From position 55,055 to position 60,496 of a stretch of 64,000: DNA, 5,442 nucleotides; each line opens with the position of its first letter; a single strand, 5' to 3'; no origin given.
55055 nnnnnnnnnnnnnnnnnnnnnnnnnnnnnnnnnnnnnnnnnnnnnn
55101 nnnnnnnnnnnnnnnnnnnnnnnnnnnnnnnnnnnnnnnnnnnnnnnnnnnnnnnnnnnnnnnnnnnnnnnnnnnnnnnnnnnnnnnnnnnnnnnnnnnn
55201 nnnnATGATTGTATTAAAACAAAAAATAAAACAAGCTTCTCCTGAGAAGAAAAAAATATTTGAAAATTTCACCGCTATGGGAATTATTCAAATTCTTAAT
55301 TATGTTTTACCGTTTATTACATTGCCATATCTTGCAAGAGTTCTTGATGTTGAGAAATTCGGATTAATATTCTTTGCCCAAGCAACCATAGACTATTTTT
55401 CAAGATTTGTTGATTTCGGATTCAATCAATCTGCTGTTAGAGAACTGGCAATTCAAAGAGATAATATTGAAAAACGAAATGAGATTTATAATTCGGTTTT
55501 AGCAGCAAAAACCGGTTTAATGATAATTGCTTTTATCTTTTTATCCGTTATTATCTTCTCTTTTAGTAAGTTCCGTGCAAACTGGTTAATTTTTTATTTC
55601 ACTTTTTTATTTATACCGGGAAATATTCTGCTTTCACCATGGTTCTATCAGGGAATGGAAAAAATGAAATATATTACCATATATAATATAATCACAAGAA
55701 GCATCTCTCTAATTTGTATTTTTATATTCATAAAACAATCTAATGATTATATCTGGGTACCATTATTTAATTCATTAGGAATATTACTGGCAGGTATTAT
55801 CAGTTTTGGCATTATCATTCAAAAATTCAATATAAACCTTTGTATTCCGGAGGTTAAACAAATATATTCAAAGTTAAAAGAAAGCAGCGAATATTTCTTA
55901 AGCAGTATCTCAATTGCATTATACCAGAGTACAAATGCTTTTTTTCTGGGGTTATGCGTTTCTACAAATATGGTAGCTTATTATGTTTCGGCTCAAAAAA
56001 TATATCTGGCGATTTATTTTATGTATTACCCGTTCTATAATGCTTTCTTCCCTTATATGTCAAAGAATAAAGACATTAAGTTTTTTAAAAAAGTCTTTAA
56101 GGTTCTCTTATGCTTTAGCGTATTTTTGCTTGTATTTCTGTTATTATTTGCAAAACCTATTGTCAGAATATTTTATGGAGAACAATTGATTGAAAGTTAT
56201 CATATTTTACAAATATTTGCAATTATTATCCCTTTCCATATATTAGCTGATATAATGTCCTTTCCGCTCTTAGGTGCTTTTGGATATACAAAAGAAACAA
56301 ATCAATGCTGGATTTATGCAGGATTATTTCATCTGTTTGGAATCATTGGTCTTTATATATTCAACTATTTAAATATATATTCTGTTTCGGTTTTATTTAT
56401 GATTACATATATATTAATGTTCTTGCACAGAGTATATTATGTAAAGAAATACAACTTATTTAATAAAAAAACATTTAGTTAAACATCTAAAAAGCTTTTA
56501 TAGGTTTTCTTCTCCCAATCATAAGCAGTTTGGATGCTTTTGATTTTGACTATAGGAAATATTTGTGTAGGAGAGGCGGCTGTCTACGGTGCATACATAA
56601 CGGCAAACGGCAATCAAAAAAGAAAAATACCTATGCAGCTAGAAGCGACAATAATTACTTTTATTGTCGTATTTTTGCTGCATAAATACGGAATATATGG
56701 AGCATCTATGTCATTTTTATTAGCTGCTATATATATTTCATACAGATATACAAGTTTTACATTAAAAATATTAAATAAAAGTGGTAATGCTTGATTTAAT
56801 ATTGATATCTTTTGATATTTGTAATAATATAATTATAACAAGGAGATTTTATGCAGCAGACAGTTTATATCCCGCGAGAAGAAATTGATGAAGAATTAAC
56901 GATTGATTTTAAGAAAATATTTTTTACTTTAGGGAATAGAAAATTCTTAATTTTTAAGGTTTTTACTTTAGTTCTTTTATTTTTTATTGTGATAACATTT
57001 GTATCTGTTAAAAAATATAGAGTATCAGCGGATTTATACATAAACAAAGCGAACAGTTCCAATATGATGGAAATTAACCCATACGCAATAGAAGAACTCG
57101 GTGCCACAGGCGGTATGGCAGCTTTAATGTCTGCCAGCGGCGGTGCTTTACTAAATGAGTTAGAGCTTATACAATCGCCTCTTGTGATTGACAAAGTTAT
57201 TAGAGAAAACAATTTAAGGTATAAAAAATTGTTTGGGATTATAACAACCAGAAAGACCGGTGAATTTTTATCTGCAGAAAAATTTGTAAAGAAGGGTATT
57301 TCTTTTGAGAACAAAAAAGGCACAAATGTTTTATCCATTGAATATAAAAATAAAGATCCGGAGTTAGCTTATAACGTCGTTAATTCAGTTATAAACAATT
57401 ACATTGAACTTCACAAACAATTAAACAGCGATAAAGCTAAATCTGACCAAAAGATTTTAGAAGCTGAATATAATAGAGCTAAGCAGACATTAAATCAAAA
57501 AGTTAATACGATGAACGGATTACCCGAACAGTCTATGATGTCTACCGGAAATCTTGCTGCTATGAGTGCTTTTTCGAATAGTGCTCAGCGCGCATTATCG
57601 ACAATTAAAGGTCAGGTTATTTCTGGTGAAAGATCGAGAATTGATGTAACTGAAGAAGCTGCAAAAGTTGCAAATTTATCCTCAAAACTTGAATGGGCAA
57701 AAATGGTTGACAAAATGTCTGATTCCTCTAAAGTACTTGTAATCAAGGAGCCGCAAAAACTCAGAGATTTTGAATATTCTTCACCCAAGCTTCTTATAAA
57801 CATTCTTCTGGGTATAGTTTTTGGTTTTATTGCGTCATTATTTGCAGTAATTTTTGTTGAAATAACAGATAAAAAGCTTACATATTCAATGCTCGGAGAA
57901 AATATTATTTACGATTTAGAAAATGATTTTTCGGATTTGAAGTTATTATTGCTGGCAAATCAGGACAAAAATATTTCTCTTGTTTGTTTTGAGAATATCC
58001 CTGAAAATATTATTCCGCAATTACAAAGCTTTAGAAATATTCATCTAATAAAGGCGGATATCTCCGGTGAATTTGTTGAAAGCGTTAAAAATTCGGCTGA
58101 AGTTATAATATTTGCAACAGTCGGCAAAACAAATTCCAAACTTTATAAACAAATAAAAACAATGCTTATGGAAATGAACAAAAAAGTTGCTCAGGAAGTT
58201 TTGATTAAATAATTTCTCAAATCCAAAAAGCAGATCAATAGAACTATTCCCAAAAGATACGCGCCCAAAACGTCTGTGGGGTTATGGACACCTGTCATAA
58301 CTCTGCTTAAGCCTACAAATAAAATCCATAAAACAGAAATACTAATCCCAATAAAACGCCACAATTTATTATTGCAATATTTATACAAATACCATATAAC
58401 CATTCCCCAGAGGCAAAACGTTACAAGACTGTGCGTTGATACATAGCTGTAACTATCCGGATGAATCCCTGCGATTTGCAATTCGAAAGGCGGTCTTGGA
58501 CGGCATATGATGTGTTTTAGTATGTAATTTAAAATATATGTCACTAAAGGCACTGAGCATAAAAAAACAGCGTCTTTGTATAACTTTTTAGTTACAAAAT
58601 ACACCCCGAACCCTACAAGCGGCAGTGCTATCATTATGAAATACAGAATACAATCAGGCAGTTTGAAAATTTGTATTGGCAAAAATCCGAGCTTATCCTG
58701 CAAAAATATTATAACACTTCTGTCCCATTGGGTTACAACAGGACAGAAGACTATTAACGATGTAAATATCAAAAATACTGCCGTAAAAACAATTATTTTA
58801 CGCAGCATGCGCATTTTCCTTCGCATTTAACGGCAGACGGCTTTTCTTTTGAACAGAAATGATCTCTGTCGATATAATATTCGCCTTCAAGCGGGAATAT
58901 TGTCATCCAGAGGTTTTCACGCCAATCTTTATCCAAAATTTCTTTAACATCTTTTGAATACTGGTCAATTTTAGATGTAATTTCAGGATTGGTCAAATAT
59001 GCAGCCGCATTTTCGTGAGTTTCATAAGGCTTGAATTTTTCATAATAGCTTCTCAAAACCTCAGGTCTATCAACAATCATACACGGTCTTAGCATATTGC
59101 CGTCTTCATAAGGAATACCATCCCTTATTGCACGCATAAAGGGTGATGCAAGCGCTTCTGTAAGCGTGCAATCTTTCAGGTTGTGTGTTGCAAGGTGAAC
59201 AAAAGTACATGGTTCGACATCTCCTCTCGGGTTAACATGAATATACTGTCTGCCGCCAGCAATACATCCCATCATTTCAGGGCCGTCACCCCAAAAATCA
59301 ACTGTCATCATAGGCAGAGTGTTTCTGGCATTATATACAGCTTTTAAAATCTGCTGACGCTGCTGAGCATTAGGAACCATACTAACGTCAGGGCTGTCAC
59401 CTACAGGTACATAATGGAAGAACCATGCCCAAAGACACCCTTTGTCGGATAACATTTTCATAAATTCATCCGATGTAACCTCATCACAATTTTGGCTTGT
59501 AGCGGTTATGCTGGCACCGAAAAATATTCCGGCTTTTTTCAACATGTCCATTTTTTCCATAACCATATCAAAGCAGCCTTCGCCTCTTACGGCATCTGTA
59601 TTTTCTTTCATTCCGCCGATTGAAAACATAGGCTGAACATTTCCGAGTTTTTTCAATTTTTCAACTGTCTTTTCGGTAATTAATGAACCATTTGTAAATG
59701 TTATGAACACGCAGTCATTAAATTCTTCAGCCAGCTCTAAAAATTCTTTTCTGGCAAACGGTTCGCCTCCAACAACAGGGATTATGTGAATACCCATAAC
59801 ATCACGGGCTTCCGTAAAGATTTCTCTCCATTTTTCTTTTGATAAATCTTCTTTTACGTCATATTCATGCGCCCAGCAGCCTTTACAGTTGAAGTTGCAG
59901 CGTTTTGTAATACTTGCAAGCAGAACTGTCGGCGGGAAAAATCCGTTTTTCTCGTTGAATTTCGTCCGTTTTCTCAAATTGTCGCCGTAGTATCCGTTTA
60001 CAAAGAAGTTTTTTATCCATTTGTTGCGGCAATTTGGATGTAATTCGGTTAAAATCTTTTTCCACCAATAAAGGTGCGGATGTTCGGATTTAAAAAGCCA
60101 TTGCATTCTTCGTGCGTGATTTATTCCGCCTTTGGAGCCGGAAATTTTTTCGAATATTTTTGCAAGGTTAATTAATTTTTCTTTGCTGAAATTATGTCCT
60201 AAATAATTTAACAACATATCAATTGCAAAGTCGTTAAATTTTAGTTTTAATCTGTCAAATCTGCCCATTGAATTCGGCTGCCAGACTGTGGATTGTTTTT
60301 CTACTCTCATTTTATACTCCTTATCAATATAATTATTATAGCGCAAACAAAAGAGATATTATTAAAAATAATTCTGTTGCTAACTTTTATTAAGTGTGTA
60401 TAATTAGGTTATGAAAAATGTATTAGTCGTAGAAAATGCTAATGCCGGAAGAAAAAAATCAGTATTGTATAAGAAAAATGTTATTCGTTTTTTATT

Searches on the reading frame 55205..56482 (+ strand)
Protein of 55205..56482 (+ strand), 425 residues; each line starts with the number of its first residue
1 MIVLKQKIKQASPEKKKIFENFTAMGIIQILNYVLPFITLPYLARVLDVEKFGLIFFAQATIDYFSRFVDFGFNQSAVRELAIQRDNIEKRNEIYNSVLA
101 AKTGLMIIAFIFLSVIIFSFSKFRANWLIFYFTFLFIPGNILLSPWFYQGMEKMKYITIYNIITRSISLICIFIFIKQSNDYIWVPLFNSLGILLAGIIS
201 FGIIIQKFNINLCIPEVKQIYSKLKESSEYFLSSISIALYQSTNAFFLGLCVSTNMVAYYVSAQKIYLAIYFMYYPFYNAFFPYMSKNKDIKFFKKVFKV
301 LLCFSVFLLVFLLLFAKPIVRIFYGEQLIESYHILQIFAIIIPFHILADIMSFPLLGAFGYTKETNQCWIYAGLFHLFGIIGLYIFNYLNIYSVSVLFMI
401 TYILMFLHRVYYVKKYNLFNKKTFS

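Call 61: search_protein_families(library=pfam, proteins=[window:55205-56482:+], max_evalue=0.00001)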
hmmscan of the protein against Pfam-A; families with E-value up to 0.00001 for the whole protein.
window:55205-56482:+ (425 aa): 2 families
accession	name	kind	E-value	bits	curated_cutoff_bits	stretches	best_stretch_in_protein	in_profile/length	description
PF01943.22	Polysacc_synt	-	1.7e-47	162.6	28.2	1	20-288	3-273/274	Polysaccharide biosynthesis protein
PF13440.11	Polysacc_synt_3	-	4.3e-08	33.2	23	1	43-330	2-290/293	Polysaccharide biosynthesis protein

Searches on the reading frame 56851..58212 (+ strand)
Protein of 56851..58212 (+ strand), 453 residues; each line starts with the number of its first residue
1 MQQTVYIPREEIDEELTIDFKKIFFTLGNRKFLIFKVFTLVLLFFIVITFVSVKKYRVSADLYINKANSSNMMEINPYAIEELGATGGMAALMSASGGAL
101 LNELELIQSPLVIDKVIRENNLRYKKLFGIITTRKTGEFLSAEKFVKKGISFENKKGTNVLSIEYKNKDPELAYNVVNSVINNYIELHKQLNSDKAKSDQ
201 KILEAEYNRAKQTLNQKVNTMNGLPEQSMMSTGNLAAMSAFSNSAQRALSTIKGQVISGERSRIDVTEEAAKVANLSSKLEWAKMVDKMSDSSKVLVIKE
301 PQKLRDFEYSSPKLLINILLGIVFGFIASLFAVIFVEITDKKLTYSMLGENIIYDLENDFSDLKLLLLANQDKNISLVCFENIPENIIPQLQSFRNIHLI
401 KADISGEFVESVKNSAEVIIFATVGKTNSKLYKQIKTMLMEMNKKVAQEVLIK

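Call 61: search_protein_families(library=pfam, proteins=[window:56851-58212:+], max_evalue=0.00001)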
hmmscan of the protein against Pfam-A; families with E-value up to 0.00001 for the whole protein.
window:56851-58212:+ (453 aa): 1 family
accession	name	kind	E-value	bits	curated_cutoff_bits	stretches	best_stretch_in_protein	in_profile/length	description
PF02706.20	Wzz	-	6.4e-07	30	25.5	1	17-119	2-90/91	Chain length determinant protein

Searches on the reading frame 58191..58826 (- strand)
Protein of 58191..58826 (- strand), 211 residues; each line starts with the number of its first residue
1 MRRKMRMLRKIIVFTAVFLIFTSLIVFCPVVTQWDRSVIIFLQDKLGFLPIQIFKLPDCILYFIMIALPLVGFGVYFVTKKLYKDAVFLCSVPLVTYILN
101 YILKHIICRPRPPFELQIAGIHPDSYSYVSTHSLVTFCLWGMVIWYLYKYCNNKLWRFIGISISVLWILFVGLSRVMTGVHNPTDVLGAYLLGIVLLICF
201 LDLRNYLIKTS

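Call 61: search_protein_families(library=pfam, proteins=[window:58191-58826:-], max_evalue=0.00001)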
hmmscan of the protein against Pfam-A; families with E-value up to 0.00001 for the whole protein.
window:58191-58826:- (211 aa): 1 family
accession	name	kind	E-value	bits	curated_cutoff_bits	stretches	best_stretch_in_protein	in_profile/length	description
PF01569.27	PAP2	-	1.8e-20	73.5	27.2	1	87-205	3-126/130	PAP2 superfamily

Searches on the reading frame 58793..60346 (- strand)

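Call 61: search_protein_families(library=pfam, proteins=[window:58793-60346:-], max_evalue=0.00001)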
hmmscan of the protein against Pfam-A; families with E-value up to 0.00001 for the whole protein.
window:58793-60346:- (517 aa): 1 family
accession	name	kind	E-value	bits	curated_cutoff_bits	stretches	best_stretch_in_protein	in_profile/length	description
PF04055.27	Radical_SAM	-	1.1e-17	65.1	29.5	1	145-275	2-142/166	Radical SAM superfamily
